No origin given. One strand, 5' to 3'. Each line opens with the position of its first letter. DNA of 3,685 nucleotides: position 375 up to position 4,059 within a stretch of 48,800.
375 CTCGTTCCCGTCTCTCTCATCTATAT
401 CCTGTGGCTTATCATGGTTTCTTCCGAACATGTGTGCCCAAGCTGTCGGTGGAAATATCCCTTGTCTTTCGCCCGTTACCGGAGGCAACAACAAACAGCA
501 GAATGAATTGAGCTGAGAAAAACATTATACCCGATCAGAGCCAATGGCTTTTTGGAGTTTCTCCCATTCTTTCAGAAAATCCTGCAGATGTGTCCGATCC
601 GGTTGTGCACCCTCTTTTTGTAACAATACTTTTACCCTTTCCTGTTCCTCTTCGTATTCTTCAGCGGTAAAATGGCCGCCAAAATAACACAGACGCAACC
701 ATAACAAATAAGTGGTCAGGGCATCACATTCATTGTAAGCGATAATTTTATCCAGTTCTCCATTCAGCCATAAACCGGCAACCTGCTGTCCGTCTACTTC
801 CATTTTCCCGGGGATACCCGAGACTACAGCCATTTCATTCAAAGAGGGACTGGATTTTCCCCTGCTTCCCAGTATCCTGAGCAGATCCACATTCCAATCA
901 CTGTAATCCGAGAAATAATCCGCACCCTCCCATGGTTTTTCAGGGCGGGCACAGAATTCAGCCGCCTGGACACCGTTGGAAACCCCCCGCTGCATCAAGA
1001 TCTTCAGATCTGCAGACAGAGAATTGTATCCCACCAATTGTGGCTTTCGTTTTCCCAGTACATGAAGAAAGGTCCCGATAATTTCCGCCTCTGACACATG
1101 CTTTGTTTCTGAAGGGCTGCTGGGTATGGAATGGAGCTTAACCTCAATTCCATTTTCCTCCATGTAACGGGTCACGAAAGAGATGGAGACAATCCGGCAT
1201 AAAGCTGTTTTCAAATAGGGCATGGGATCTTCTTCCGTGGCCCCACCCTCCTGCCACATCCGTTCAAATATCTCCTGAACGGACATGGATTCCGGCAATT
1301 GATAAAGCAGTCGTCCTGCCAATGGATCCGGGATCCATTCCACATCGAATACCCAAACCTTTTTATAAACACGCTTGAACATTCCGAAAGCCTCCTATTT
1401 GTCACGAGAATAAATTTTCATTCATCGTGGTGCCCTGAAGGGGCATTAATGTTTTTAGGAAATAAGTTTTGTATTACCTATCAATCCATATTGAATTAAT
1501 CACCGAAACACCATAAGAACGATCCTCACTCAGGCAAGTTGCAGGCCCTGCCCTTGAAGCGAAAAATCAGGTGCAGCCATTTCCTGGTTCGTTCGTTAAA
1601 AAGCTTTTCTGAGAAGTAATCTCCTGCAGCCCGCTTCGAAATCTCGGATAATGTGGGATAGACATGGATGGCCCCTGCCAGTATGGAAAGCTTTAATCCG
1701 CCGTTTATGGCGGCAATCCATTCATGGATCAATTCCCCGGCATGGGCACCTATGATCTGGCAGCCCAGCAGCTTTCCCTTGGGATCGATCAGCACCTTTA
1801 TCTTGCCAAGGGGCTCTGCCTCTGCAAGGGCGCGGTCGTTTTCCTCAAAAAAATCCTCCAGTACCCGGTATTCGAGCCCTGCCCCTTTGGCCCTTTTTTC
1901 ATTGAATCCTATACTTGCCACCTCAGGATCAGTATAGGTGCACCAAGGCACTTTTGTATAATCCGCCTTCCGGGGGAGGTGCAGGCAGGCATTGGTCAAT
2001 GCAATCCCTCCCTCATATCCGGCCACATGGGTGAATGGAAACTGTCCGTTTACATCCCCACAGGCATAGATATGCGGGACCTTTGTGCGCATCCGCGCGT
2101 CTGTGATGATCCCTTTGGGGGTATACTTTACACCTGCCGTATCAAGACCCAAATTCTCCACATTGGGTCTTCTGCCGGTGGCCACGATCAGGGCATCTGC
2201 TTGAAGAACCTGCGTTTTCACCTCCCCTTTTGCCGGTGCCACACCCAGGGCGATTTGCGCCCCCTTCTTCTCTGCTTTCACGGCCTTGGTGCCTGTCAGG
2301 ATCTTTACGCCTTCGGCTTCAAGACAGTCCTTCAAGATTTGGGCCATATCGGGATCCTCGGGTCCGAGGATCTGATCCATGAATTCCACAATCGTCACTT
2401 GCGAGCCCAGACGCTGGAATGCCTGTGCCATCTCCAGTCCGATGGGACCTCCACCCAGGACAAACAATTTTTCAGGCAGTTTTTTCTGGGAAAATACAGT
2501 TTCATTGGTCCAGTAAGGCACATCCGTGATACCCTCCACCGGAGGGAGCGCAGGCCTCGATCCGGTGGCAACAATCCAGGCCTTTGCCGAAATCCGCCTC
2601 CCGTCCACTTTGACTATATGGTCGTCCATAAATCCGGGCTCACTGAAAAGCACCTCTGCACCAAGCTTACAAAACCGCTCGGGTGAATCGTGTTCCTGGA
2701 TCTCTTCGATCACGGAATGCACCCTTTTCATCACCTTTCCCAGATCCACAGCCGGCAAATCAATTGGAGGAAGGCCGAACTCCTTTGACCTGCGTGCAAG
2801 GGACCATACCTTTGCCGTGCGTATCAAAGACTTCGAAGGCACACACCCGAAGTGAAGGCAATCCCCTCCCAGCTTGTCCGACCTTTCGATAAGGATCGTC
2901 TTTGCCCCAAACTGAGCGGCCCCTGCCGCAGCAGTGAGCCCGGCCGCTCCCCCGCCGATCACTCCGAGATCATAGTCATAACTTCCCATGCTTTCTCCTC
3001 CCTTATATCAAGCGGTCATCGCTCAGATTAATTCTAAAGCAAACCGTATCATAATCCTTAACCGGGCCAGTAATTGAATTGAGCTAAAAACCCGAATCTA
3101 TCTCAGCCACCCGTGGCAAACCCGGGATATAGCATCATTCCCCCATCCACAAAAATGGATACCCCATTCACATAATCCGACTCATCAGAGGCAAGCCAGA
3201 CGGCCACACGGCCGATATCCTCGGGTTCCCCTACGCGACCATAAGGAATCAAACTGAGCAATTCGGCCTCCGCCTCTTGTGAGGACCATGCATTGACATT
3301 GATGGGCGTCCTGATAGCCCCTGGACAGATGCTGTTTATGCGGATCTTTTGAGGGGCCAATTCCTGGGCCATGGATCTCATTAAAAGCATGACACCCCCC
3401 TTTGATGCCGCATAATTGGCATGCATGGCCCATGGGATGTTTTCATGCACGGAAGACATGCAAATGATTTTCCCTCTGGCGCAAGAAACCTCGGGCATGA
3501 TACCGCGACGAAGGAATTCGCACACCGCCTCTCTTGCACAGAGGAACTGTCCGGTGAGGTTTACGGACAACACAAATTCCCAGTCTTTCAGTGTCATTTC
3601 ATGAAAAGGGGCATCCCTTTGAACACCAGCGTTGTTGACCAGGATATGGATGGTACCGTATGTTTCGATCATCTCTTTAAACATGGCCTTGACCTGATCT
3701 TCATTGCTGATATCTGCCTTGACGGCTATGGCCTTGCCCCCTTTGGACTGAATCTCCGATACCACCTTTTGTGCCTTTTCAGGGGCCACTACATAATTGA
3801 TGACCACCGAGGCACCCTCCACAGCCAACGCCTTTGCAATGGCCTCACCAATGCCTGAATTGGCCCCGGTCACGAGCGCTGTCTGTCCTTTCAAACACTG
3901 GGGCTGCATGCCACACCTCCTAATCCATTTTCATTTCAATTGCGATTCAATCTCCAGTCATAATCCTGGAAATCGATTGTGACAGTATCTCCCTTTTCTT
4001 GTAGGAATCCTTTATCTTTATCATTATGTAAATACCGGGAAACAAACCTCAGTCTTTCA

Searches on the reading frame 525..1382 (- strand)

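Call 44: search_protein_families(library=pfam, proteins=[window:525-1382:-], max_evalue=0.0001)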
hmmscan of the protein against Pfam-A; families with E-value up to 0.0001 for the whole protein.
window:525-1382:- (285 aa): 1 family
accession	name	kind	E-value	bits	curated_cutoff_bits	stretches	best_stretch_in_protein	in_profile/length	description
PF10108.15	DNA_pol_B_exo2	-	1.1e-56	192.3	24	1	55-273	2-213/213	Predicted 3'-5' exonuclease related to the exonuclease domain of PolB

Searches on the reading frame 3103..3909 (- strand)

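Call 44: search_protein_families(library=pfam, proteins=[window:3103-3909:-], max_evalue=0.0001)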
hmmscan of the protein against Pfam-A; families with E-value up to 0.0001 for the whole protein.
window:3103-3909:- (268 aa): 4 families
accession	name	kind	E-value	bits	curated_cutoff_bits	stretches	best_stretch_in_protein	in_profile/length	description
PF13561.12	adh_short_C2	-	2.3e-67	227.5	27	1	15-258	1-235/236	Enoyl-(Acyl carrier protein) reductase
PF00106.31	adh_short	-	1.5e-57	194.7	26.6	1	9-209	1-192/195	short chain dehydrogenase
PF08659.16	KR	-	2.6e-17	63.8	22.6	1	10-168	2-151/180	KR domain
PF23441.1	SDR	-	1.4e-08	34.9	27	1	8-260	7-257/258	SDR-like rossmann domain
